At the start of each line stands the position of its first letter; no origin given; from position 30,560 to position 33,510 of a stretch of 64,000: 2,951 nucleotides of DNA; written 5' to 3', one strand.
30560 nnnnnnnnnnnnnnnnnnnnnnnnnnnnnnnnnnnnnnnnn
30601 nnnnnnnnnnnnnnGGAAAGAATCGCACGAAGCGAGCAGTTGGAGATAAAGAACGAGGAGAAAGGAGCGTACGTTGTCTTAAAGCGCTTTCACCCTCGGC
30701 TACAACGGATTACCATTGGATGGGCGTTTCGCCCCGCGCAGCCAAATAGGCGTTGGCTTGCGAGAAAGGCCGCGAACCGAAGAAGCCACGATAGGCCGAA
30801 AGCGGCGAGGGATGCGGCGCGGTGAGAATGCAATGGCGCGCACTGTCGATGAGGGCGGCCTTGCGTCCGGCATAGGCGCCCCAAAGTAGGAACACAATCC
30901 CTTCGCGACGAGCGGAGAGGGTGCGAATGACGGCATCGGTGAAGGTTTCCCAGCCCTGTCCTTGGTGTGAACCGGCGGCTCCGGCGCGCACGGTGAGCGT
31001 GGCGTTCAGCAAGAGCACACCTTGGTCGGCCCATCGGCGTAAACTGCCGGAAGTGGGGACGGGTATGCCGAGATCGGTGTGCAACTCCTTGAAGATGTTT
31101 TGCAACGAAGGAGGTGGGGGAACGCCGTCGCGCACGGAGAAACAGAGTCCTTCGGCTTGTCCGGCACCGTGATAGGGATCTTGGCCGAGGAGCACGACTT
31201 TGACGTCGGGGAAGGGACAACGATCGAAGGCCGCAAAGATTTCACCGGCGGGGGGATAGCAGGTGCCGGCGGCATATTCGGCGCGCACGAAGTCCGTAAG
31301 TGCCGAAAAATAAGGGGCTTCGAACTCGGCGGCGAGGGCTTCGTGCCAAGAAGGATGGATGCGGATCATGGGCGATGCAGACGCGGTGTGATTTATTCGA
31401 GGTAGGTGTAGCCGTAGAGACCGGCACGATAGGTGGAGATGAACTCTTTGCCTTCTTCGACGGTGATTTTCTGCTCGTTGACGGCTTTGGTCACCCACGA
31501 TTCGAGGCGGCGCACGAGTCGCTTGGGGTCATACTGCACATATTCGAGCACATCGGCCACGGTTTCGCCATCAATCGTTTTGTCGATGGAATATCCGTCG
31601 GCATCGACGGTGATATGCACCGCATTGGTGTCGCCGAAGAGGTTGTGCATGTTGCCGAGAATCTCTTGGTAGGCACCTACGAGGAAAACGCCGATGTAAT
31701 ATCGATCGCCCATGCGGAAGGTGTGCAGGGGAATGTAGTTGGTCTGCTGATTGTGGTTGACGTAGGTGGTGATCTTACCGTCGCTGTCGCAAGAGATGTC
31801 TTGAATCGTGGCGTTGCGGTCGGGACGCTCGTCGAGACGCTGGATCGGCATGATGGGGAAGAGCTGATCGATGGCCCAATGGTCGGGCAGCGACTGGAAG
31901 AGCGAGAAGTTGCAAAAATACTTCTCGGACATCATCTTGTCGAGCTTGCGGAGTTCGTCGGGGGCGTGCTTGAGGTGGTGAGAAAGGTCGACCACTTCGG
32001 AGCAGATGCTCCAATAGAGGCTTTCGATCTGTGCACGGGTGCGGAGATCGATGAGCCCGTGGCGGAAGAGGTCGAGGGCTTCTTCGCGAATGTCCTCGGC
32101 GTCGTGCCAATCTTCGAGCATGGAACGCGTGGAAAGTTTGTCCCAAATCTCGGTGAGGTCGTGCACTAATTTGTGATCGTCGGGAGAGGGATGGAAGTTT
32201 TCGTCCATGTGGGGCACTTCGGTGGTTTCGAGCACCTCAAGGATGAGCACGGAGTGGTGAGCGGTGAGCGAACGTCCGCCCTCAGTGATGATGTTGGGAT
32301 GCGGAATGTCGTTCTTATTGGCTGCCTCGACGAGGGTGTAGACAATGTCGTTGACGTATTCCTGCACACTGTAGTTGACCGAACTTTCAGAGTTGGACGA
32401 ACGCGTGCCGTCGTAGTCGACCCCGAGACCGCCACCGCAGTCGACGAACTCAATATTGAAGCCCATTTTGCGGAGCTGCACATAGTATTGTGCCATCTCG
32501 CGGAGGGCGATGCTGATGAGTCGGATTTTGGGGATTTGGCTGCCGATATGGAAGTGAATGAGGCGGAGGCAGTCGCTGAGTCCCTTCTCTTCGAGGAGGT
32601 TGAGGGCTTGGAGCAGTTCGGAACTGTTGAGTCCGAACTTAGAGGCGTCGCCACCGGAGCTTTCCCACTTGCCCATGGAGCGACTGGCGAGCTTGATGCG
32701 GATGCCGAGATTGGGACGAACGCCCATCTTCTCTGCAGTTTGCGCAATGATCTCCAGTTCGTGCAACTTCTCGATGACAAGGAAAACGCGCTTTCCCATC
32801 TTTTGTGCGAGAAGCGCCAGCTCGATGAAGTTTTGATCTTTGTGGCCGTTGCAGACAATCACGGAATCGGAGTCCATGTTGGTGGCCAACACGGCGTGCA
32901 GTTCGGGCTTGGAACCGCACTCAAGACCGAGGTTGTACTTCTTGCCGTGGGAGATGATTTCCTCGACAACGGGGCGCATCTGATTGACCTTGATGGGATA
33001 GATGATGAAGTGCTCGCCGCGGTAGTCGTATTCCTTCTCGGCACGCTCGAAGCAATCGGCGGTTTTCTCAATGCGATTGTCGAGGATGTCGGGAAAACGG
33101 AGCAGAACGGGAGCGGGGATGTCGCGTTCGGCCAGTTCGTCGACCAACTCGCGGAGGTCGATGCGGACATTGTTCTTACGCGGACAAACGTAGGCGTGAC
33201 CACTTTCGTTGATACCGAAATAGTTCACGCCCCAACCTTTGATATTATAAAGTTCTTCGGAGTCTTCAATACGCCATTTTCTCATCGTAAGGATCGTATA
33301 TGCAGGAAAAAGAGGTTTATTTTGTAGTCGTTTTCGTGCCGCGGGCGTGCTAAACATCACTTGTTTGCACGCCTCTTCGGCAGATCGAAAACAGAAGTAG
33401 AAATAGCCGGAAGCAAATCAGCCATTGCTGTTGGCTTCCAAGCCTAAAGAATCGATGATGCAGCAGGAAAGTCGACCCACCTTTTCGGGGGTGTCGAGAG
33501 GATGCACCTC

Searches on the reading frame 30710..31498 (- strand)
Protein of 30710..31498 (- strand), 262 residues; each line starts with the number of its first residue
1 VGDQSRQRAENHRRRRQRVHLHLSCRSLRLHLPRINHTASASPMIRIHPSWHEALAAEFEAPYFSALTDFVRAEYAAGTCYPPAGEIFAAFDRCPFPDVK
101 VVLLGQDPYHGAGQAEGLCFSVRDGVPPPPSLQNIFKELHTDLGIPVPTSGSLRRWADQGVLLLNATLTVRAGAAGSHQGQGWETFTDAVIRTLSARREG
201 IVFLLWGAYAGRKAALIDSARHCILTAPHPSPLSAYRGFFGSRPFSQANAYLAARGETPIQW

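Call 10: search_protein_families(library=pfam, proteins=[window:30710-31498:-], max_evalue=0.01)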
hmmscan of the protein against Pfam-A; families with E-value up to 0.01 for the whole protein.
window:30710-31498:- (262 aa): 1 family
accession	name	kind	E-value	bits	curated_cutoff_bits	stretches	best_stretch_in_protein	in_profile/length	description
PF03167.25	UDG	-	2.9e-16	60.3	24.3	1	93-252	3-140/141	Uracil DNA glycosylase superfamily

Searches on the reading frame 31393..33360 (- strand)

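Call 10: search_protein_families(library=pfam, proteins=[window:31393-33360:-], max_evalue=0.01)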
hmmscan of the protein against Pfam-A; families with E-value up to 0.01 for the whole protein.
window:31393-33360:- (655 aa): 3 families
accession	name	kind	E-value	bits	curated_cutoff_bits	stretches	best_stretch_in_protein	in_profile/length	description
PF02784.22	Orn_Arg_deC_N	-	1.1e-44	153.1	23.4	1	104-367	8-247/247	Pyridoxal-dependent decarboxylase, pyridoxal binding domain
PF17810.6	Arg_decarb_HB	-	2.3e-23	82.7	23.3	1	393-473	2-83/84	Arginine decarboxylase helical bundle domain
PF17944.6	Arg_decarbox_C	-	1.4e-16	61.2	23.3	1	601-654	1-51/51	Arginine decarboxylase C-terminal helical extension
